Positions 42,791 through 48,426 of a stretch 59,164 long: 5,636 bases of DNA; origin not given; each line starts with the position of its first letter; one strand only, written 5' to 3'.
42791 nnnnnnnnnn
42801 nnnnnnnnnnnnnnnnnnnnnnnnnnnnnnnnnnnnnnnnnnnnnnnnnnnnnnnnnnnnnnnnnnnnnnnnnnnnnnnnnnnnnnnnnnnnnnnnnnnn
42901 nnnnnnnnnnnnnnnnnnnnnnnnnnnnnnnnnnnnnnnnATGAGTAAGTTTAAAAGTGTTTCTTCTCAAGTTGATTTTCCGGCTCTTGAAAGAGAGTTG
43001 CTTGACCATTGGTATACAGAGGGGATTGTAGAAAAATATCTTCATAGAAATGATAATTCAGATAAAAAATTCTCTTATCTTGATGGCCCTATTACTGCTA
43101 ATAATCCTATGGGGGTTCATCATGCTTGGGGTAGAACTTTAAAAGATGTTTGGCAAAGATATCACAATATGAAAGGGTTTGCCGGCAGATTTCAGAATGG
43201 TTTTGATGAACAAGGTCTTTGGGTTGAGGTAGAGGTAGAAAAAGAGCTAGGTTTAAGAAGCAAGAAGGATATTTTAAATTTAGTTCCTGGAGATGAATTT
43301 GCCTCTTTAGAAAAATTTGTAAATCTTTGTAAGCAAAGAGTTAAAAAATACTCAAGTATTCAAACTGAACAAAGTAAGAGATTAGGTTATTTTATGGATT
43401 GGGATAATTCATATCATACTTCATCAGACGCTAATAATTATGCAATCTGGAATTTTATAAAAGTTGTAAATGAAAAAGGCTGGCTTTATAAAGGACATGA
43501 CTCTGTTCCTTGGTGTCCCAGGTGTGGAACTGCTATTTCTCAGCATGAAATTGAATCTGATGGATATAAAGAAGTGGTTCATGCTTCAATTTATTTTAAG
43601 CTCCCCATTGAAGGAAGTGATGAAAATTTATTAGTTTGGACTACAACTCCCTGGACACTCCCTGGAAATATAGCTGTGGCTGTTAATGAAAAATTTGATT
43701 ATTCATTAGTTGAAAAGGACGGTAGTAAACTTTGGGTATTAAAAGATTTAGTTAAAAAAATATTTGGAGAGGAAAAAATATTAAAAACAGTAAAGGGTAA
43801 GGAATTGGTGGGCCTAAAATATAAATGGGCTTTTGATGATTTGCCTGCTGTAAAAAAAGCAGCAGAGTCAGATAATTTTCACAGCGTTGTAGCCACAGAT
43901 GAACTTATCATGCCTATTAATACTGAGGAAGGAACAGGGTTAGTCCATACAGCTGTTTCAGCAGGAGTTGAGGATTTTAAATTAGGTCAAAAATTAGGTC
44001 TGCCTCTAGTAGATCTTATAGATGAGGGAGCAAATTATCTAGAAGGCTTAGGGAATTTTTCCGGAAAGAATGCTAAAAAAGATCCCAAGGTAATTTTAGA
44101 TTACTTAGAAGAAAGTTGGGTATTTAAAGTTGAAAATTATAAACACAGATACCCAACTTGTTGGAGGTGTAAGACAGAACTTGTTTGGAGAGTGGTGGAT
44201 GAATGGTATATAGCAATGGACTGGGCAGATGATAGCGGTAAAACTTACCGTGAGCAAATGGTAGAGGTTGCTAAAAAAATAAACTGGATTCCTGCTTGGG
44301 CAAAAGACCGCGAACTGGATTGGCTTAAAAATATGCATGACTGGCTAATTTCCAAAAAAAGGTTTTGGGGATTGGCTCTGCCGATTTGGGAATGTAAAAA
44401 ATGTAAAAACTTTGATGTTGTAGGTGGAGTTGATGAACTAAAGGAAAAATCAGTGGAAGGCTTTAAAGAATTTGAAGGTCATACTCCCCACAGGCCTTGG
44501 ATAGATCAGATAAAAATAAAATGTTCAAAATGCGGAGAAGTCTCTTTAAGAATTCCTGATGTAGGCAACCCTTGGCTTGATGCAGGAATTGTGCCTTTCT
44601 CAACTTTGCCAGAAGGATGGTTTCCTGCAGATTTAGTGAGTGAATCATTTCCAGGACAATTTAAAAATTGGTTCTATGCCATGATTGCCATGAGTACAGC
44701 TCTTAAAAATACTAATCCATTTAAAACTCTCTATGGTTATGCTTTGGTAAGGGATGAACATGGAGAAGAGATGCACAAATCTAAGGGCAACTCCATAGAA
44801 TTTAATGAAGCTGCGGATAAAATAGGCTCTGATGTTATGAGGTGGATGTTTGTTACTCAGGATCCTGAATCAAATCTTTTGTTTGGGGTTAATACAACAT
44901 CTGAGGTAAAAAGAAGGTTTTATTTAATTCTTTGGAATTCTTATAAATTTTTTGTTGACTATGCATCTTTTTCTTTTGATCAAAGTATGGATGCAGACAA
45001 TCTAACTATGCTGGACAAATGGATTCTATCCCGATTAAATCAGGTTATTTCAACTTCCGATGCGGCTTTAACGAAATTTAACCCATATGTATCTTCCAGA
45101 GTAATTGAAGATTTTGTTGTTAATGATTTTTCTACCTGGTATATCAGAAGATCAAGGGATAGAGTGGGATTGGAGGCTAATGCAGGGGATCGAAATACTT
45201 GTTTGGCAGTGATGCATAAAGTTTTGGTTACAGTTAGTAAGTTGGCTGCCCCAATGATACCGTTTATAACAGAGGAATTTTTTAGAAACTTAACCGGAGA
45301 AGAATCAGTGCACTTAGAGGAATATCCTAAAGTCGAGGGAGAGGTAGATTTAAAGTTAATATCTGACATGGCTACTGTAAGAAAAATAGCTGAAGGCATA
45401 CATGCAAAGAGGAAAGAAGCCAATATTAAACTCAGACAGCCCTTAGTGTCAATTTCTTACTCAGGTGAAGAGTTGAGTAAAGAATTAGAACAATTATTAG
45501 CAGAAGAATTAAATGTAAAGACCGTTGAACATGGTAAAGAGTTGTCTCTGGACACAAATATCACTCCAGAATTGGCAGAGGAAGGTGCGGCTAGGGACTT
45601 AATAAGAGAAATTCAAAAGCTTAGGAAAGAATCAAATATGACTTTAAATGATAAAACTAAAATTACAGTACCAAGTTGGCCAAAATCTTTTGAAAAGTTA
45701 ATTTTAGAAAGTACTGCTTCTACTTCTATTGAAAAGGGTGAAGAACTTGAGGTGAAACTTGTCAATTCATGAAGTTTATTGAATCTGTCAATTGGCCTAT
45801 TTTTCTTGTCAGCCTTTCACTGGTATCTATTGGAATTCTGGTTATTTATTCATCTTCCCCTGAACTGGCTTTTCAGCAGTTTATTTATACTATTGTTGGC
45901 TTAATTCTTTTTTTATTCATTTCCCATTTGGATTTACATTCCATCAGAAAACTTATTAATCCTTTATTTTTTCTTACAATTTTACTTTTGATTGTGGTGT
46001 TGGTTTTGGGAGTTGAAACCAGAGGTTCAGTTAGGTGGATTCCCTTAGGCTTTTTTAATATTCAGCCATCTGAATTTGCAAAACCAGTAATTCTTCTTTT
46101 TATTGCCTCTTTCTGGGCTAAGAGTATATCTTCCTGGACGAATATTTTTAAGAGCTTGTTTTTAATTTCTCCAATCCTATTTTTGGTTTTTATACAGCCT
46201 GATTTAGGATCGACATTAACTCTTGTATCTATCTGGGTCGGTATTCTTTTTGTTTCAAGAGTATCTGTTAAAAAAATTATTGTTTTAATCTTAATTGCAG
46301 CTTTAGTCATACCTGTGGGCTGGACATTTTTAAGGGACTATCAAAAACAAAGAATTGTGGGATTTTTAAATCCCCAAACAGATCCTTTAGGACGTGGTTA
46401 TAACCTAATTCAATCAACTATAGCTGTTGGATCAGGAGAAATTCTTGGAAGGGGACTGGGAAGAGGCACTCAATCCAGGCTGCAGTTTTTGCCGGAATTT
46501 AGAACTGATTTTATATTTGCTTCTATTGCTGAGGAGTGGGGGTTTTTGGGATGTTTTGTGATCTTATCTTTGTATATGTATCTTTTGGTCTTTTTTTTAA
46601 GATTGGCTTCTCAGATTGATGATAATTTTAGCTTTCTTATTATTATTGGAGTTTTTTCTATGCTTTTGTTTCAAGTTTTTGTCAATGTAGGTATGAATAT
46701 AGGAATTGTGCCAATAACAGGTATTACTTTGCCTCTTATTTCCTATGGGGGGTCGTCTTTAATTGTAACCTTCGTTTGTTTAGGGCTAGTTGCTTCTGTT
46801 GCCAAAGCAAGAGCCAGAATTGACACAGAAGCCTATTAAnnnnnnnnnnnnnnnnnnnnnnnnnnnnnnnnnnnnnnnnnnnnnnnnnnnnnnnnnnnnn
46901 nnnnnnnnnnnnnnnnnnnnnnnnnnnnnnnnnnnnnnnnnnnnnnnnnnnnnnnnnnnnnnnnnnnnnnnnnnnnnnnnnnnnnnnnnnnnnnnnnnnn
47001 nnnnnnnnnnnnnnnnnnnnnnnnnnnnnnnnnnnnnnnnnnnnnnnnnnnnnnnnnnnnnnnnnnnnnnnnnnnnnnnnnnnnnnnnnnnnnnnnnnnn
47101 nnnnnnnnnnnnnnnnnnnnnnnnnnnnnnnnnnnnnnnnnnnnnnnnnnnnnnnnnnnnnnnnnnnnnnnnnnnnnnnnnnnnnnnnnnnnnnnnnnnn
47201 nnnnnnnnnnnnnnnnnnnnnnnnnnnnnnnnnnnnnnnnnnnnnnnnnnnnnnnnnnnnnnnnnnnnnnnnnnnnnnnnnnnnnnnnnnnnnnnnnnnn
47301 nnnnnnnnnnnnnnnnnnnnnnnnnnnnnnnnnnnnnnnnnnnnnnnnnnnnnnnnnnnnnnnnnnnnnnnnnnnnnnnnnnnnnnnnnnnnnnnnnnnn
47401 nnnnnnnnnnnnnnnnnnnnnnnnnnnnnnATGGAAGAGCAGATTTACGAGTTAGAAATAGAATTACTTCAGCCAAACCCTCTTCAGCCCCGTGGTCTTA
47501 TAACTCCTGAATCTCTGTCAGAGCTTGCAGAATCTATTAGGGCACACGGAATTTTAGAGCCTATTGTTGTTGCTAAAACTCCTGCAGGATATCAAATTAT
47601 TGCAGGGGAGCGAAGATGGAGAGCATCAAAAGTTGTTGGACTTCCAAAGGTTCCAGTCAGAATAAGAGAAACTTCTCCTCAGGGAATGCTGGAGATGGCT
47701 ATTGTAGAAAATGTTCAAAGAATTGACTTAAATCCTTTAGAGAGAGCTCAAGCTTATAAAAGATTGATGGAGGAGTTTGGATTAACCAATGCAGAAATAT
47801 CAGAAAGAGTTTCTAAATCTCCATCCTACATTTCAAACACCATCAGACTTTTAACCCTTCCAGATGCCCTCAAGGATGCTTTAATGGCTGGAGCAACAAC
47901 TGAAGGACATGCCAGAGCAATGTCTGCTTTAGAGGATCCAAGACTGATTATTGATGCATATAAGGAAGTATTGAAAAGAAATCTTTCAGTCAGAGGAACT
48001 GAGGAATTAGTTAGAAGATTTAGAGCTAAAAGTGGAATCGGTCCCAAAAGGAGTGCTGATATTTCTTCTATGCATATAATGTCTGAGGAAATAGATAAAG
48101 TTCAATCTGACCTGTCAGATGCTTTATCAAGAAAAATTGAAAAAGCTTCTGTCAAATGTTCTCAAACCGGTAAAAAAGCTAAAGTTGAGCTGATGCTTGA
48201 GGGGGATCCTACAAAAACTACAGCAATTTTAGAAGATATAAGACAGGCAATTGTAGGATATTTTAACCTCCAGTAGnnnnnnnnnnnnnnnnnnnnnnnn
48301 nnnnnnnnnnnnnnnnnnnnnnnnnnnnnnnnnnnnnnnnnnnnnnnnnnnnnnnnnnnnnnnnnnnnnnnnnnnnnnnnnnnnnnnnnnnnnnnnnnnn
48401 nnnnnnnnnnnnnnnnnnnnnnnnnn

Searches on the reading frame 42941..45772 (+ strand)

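Call 7: search_protein_families(library=pfam, proteins=[window:42941-45772:+], max_evalue=0.01)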
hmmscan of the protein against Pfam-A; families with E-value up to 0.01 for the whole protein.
window:42941-45772:+ (943 aa): 5 families
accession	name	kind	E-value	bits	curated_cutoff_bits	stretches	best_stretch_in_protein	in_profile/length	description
PF00133.28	tRNA-synt_1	-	2.9e-75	254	22.7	1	20-641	2-406/414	tRNA synthetases class I (I, L, M and V)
PF08264.19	Anticodon_1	-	7.6e-31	107.4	25.1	1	692-835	1-144/148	Anticodon-binding domain of tRNA ligase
PF19302.4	DUF5915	-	4.3e-13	49.7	27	1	815-921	44-161/195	Domain of unknown function (DUF5915)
PF09334.17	tRNA-synt_1g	-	9e-11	41.6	20.1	0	132-205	65-136/391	tRNA synthetases class I (M)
PF01921.24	tRNA-synt_1f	-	8e-06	25.4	27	1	588-650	262-322/360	tRNA synthetases class I (K)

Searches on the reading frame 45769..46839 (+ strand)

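Call 7: search_protein_families(library=pfam, proteins=[window:45769-46839:+], max_evalue=0.01)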
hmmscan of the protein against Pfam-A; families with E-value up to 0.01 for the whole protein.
window:45769-46839:+ (356 aa): 1 family
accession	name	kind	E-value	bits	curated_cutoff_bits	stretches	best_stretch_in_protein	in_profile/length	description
PF01098.24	FTSW_RODA_SPOVE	-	2.1e-96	323.5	26.4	1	13-348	17-354/356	Cell cycle protein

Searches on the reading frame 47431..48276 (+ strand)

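Call 8: search_protein_families(library=pfam, proteins=[window:47431-48276:+], max_evalue=0.01)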
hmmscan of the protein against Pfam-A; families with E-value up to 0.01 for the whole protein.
window:47431-48276:+ (281 aa): 4 families
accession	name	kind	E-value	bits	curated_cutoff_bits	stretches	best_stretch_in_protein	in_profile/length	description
PF17762.8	HTH_ParB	-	5.1e-32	110.5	22.6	1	99-197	2-100/102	ParB HTH domain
PF02195.25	ParB_N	-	9.2e-31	106.2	26.3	1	3-96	1-95/95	ParB N-terminal domain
PF18090.7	SoPB_HTH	-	0.0034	17.9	27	1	103-149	4-51/75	Centromere-binding protein HTH domain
PF01381.28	HTH_3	-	0.0097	16.4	23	0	110-136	2-28/55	Helix-turn-helix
